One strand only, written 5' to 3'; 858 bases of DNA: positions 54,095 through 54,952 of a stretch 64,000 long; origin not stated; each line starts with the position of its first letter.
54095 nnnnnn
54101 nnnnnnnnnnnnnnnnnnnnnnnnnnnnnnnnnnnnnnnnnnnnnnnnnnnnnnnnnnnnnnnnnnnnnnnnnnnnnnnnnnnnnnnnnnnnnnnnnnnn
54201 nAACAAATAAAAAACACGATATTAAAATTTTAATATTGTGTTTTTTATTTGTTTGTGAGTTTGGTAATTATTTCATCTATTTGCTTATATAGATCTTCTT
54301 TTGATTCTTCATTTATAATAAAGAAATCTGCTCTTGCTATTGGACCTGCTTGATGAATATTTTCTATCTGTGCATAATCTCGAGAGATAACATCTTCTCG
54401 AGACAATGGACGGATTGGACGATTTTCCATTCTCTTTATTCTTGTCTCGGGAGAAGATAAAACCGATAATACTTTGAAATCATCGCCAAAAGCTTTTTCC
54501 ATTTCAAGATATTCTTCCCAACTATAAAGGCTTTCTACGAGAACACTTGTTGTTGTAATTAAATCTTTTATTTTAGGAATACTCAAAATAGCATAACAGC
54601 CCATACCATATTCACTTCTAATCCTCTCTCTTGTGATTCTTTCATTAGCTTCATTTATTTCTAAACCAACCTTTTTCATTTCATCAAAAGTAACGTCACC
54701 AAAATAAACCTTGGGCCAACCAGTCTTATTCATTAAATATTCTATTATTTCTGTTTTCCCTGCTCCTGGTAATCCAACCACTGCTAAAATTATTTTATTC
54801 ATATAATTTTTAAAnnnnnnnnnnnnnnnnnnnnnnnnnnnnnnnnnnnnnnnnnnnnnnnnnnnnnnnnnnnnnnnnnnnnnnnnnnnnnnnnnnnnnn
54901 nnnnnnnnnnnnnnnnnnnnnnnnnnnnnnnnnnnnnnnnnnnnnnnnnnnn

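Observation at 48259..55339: Dense thymidylate/deoxynucleotide-sanitation supercluster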

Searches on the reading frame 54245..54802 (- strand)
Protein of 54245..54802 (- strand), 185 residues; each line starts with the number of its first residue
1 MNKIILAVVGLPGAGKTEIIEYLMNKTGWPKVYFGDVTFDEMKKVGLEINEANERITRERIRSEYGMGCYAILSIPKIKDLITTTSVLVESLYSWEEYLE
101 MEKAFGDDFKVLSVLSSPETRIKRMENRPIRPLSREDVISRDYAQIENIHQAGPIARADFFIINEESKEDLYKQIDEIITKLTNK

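Call 3: search_protein_families(library=pfam, proteins=[window:54245-54802:-], max_evalue=0.01)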
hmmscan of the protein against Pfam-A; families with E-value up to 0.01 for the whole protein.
window:54245-54802:- (185 aa): 2 families
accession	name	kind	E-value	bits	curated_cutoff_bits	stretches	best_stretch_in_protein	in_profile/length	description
PF13238.12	AAA_18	-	4.6e-09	37.3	29.4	1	7-129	2-112/128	AAA domain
PF13207.12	AAA_17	-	6.1e-09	36.7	27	1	9-128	1-122/136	AAA domain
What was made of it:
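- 54245..54802 (-): NMP-kinase-fold P-loop protein (UPF0200 / AdkA-like). A conserved partner of the dCMP deaminase. AAA_18 and AAA_17 (call 3).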

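Call 4: search_protein_families(library=ncbifam, proteins=[window:54245-54802:-], max_evalue=0.01)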
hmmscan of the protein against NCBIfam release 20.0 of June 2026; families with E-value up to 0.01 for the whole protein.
window:54245-54802:- (185 aa): 6 families
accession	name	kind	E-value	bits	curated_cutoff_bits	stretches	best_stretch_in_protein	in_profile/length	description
NF041025.1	antiphage_deaminase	equivalog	4.2e-07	29.2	400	1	51-182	84-209/437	anti-phage dCTP deaminase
NF006226.0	PRK08356.1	equivalog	1.5e-06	28.1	189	1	2-183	4-194/195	hypothetical protein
NF003122.0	PRK04040.1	equivalog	0.00022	20.8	155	1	5-47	4-48/189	adenylate kinase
TIGR02173.1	cyt_kin_arch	equivalog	0.0013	18.8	102.1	1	5-61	2-57/169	(d)CMP kinase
TIGR00152.1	TIGR00152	equivalog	0.0018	18.1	65.55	0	5-31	1-27/188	dephospho-CoA kinase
NF001386.0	PRK00279.2-4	equivalog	0.0052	16.4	256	0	6-51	5-50/220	adenylate kinase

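Call 6: search_protein_families(library=padloc, proteins=[window:54245-54802:-], max_evalue=0.01)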
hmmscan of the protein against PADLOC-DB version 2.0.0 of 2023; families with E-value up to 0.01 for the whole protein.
window:54245-54802:- (185 aa): 1 family
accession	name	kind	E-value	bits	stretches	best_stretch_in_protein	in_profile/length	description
PDLC02373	dCTPase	-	2e-11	41.5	1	2-182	153-333/630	-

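Call 16: search_solved_structures(query=window:54245-54802:-, show_alignments=2, max_evalue=0.01)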
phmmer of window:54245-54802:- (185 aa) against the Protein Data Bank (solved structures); distinct sequences matched with E-value up to 0.01: 5.
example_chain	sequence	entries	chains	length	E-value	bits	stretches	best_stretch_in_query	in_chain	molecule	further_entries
3lw7_A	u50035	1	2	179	5e-11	45.9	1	4-181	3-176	Adenylate kinase related protein (AdkA-like)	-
3h0k_A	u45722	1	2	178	5.6e-11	45.8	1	5-181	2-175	UPF0200 protein SSO1041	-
7owe_E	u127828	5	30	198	0.00058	22.9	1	8-86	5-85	Adenylate kinase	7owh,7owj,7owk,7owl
9r72_B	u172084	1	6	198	0.00074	22.5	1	8-80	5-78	Adenylate kinase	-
4mkh_A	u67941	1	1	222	0.0087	19.1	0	6-44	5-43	Adenylate kinase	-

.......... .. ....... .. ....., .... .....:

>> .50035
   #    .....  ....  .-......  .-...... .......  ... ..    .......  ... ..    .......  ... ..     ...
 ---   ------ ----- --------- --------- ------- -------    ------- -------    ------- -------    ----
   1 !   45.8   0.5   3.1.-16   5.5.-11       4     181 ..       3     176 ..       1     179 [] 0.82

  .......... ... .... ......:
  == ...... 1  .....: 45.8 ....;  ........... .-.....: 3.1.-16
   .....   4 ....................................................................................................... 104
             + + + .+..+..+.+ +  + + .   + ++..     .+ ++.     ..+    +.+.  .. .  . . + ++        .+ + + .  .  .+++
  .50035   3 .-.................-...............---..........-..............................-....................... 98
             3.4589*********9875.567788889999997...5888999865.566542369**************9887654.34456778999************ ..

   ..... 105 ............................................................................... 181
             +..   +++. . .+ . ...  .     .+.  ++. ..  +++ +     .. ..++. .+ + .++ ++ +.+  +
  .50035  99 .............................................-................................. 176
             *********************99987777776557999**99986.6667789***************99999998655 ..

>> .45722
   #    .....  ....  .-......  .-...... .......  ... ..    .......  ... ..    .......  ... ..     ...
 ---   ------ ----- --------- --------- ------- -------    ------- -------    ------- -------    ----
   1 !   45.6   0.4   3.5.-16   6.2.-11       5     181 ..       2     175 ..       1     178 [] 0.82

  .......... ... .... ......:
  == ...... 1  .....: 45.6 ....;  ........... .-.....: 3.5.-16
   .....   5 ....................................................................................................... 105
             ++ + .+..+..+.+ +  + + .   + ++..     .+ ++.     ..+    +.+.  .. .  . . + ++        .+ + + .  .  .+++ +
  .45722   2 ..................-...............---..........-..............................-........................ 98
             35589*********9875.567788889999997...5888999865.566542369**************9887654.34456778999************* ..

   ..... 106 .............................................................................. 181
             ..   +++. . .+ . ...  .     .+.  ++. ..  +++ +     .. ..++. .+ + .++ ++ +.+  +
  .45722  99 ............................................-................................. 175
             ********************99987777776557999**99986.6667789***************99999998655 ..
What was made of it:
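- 54245..54802 (-): Sulfolobus SSO1041 matches at E 5e-11 (call 16).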

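Call 41: find_homologous_proteins(query=window:54245-54802:-)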
Query window:54245-54802:- (185 aa): 1116 proteins with E <= 0.001 among 1234 candidates; the best 120 are listed.
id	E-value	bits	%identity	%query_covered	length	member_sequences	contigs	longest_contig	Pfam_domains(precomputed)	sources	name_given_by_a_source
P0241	6.8e-116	402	100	100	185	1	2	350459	PF13207.13,PF13238.13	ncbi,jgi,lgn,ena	ncbi:MAG: AAA family ATPase [Candidatus Paceibacterota bacterium]|jgi:dephospho-CoA kinase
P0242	3.2e-98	345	86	98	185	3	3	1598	PF13207.13,PF13238.13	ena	-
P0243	3.0e-95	335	84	98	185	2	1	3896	PF13207.13,PF13238.13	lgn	-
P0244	5.4e-95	334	83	98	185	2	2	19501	PF13207.13,PF13238.13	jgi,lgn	-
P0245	1.1e-93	330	81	99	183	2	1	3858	PF13207.13,PF13238.13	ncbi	-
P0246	2.9e-93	328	83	99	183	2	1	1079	PF13207.13,PF13238.13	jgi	jgi:dephospho-CoA kinase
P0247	4.0e-93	328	81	99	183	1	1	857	PF13207.13,PF13238.13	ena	-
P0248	9.3e-93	327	81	99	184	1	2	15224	PF13207.13,PF13238.13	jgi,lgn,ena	-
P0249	1.2e-91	323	79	98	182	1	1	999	PF13207.13,PF13238.13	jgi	jgi:dephospho-CoA kinase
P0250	3.7e-90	318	78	99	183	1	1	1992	PF13207.13,PF13238.13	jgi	-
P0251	8.7e-90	317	77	99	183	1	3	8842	PF13207.13,PF13238.13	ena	-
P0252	2.4e-89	316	79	98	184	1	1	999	PF13207.13,PF13238.13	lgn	-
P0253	3.9e-89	315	78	99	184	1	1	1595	PF13207.13,PF13238.13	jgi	jgi:dephospho-CoA kinase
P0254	4.9e-89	315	78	98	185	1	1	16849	PF13207.13,PF13238.13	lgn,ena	-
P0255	5.6e-89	314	77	99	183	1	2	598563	PF13207.13,PF13238.13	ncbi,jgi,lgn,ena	ncbi:MAG: AAA family ATPase [Candidatus Paceibacterota bacterium]|jgi:dephospho-CoA kinase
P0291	6.3e-83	295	74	99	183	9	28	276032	PF13207.13,PF13238.13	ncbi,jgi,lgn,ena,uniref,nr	ncbi:MAG: hypothetical protein UR62_C0018G0011 [Candidatus Nomurabacteria bacterium GW2011_GWF2_35_1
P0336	5.4e-79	282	70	98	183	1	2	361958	PF13207.13,PF13238.13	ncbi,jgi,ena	ncbi:MAG: AAA family ATPase [Candidatus Paceibacterota bacterium]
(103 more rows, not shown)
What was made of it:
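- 54245..54802 (-): Identity across Paceibacterota is 66-86% (call 41).
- It is always about 183 aa and always stand-alone (call 41).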

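Call 42: find_encoding_contigs(protein=P0255, flank=5000, max_places=1)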
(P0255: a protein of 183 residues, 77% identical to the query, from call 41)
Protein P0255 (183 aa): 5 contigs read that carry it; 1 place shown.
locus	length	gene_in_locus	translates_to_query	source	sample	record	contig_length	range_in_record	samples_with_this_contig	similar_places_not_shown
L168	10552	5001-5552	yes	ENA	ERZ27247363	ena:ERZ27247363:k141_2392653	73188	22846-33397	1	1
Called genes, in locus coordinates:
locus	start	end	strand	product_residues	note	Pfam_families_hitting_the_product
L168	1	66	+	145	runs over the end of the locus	PF02367:TsaE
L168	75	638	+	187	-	PF01300:Sua5_yciO_yrdC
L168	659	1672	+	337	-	PF01565:FAD_binding_4, PF02873:MurB_C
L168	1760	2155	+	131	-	PF00254:FKBP_C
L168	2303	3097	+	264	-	PF04402:SIMPL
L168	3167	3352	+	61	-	PF00584:SecE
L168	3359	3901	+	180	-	PF02357:NusG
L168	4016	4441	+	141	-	PF03946:Ribosomal_L11_N, PF00298:Ribosomal_L11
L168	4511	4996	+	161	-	PF00383:dCMP_cyt_deam_1, PF14437:MafB19-deam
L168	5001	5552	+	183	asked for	PF13238:AAA_18, PF13207:AAA_17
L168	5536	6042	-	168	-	PF00186:DHFR_1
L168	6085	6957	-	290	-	PF00303:Thymidylat_synt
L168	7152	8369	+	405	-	PF00270:DEAD, PF00271:Helicase_C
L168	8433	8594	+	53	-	-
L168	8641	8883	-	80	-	PF00830:Ribosomal_L28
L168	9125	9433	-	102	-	-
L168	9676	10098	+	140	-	PF00164:Ribosom_S12_S23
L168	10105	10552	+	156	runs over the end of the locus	PF00177:Ribosomal_S7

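Call 43: find_encoding_contigs(protein=P0291, flank=5000, max_places=2)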
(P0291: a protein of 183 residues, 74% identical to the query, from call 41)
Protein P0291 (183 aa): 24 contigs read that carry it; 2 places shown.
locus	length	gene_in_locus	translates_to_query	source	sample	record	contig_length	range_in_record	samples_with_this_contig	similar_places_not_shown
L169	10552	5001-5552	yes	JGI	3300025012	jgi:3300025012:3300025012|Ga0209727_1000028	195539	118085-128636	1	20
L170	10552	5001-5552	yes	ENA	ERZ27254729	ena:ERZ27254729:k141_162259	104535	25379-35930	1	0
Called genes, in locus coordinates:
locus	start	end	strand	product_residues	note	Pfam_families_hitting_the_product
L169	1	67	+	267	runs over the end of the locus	PF04402:SIMPL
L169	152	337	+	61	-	PF00584:SecE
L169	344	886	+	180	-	PF02357:NusG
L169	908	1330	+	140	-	PF03946:Ribosomal_L11_N, PF00298:Ribosomal_L11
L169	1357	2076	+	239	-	-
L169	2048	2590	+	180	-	PF01872:RibD_C (faint), PF00186:DHFR_1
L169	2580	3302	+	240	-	PF01996:F420_ligase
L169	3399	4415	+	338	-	PF07478:Dala_Dala_lig_C, PF08443:RimK (weak)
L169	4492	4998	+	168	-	PF00383:dCMP_cyt_deam_1, PF14437:MafB19-deam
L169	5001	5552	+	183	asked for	PF13238:AAA_18, PF13207:AAA_17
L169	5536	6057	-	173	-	PF00186:DHFR_1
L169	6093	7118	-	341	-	PF00303:Thymidylat_synt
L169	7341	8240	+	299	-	PF00270:DEAD, PF04851:ResIII (faint), PF00271:Helicase_C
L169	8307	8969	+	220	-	PF01797:Y1_Tnp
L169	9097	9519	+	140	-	-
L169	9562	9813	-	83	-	PF00830:Ribosomal_L28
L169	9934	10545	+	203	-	PF02163:Peptidase_M50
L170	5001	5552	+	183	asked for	PF13238:AAA_18, PF13207:AAA_17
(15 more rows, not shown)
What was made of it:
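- L168 and L169 have a DEAD helicase where glyA would be (calls 42, 43). dcd-P-loop and thyA-folA stay together when the glyA module is elsewhere (calls 42, 43).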

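Call 44: find_encoding_contigs(protein=P0336, flank=5000, max_places=1)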
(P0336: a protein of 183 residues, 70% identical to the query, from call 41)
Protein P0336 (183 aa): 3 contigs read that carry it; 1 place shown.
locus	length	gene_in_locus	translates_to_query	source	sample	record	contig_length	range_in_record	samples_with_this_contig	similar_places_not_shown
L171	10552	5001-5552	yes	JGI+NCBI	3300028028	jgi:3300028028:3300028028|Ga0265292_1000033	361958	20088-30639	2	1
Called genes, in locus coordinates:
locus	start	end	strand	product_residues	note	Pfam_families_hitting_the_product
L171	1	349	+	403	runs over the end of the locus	PF00266:Aminotran_5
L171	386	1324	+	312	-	PF01323:DSBA, PF13462:Thioredoxin_4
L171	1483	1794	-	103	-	-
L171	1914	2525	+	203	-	PF01923:Cob_adeno_trans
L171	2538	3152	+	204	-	PF02517:Rce1-like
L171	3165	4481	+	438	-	PF10459:Peptidase_S46 (faint), PF00089:Trypsin, PF13365:Trypsin_2, PF13180:PDZ_2, PF17820:PDZ_6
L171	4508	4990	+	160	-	PF00383:dCMP_cyt_deam_1, PF14437:MafB19-deam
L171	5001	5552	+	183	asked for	PF13238:AAA_18, PF13207:AAA_17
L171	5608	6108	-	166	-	PF00186:DHFR_1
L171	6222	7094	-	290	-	PF00303:Thymidylat_synt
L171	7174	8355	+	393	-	PF00464:SHMT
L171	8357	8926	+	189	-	PF01928:CYTH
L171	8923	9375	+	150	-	-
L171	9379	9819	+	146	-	PF00293:NUDIX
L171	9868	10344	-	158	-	PF09827:CRISPR_Cas2 (faint), PF20803:PaaX_M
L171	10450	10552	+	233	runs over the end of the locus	PF01712:dNK (weak), PF02223:Thymidylate_kin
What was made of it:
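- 54245..54802 (-): The dcd-P-loop pair lies next to folA-thyA in L168-L171 (calls 42-44).
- Conservation of the dcd-P-loop pair: it lies convergent on folA-thyA in all four loci examined, with the P-loop protein at 70-77% identity (calls 42-44). It sits beside thyA-folA and, in some relatives, ribosomal-protein genes (calls 42-44).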

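Call 52: predict_structure(alignment_id=A3)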
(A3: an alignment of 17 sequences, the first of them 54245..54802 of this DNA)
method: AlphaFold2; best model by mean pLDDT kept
length: 185 residues; sequences in the alignment: 17
mean_pLDDT: 91.1   pTM: 0.85
mean pLDDT of the five models: 91.1, 90.6, 89.8, 89.4, 79.7
residues with pLDDT >= 90: 139; 70-90: 40; 50-70: 6; < 50: 0
segments of 3 or more residues with pLDDT < 50: none
pLDDT, mean of each block of 10 residues (from residue 1): 89 92 96 91 93 92 92 95 95 89 96 94 91 90 75 86 94 96 80
secondary structure, 60 per line:
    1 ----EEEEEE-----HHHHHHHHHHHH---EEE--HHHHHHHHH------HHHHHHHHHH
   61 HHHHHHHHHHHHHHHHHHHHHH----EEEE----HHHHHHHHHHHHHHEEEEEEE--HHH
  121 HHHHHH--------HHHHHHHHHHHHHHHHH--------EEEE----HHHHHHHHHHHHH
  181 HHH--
elements in order: E5-10 H16-27 E31-33 H36-44 H51-82 E87-90 H95-108 E109-115 H118-126 H135-151 E160-163 H168-183
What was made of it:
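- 54245..54802 (-): The AF2 model has pLDDT 91 (call 52).
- On Nucleoside-monophosphate kinase fold (adenylate / UMP-CMP kinase type): The AF2 model has pLDDT 91.1 (call 52).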

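Call 54: fold_search(model_id=the predicted structure, library=pdb)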
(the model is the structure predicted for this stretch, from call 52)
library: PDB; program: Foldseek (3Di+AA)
matches with E <= 10: 1652; with E <= 0.001: 584
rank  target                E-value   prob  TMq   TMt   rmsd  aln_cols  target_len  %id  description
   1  3lw7_A                6.7e-12  1.00  0.75  0.81   3.2       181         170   25  The Crystal Structure of an Adenylate kinase-related protein bound to AMP from sulfolobus solfataricus to 2.3A (released 2010-03-09)
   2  3lw7_B                3.8e-11  1.00  0.75  0.81   3.4       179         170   23  The Crystal Structure of an Adenylate kinase-related protein bound to AMP from sulfolobus solfataricus to 2.3A (released 2010-03-09)
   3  3h0k_A                1.9e-10  1.00  0.76  0.81   3.2       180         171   27  Crystal structure of an adenylated kinase related protein from sulfolobus solfataricus to 3.25a (released 2009-04-21)
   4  3h0k_B                5.8e-10  1.00  0.76  0.82   3.1       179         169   23  Crystal structure of an adenylated kinase related protein from sulfolobus solfataricus to 3.25a (released 2009-04-21)
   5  2c95_B                3.7e-09  1.00  0.70  0.67   4.6       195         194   17  Structure of adenylate kinase 1 in complex with P1,P4-di(adenosine) tetraphosphate (released 2007-02-20)
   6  6pk5_A                4.4e-09  1.00  0.69  0.68   4.3       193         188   18  Adenylate kinase from Methanococcus igneus - apo form (released 2020-07-01)
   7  2bwj_B                1.1e-08  1.00  0.73  0.70   4.6       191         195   18  Structure of adenylate kinase 5 (released 2005-07-21)
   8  2bwj_E                1.4e-08  1.00  0.71  0.70   4.7       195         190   17  Structure of adenylate kinase 5 (released 2005-07-21)
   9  6pk5_E                1.6e-08  1.00  0.65  0.63   5.2       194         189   17  Adenylate kinase from Methanococcus igneus - apo form (released 2020-07-01)
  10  1uke                  2.2e-08  1.00  0.65  0.63   5.3       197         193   16  UMP/CMP KINASE FROM SLIME MOLD (released 1998-04-29)
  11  2bwj_F                2.4e-08  1.00  0.69  0.66   4.9       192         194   17  Structure of adenylate kinase 5 (released 2005-07-21)
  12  6pk5_B                2.5e-08  1.00  0.66  0.65   5.1       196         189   18  Adenylate kinase from Methanococcus igneus - apo form (released 2020-07-01)
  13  7e9v                  2.8e-08  1.00  0.69  0.67   5.1       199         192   16  The Crystal Structure of human UMP-CMP kinase from Biortus. (released 2021-03-24)
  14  6pk5_F                3.4e-08  1.00  0.64  0.63   5.3       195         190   17  Adenylate kinase from Methanococcus igneus - apo form (released 2020-07-01)
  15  2bwj_D                4.1e-08  1.00  0.70  0.68   5.0       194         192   16  Structure of adenylate kinase 5 (released 2005-07-21)
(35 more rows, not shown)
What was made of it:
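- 54245..54802 (-): Top Foldseek hits are SSO1041 bound to AMP, then adenylate and UMP/CMP kinases (call 54).
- On Nucleoside-monophosphate kinase fold (adenylate / UMP-CMP kinase type): The top Foldseek hit is 3LW7 (E 6.7e-12, TM 0.75-0.81), followed by AK1, AK5 and UMP/CMP kinases (call 54).
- The P-loop model is closest to archaeal AdkA-like and adenylate or UMP/CMP kinases (call 54).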

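Call 61: search_protein_families(library=pfam, proteins=[L171:8923-9375:+], max_evalue=0.001)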
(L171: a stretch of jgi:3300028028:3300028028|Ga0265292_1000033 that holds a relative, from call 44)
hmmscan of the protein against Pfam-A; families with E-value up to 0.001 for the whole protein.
L171:8923-9375:+ (150 aa): 0 families
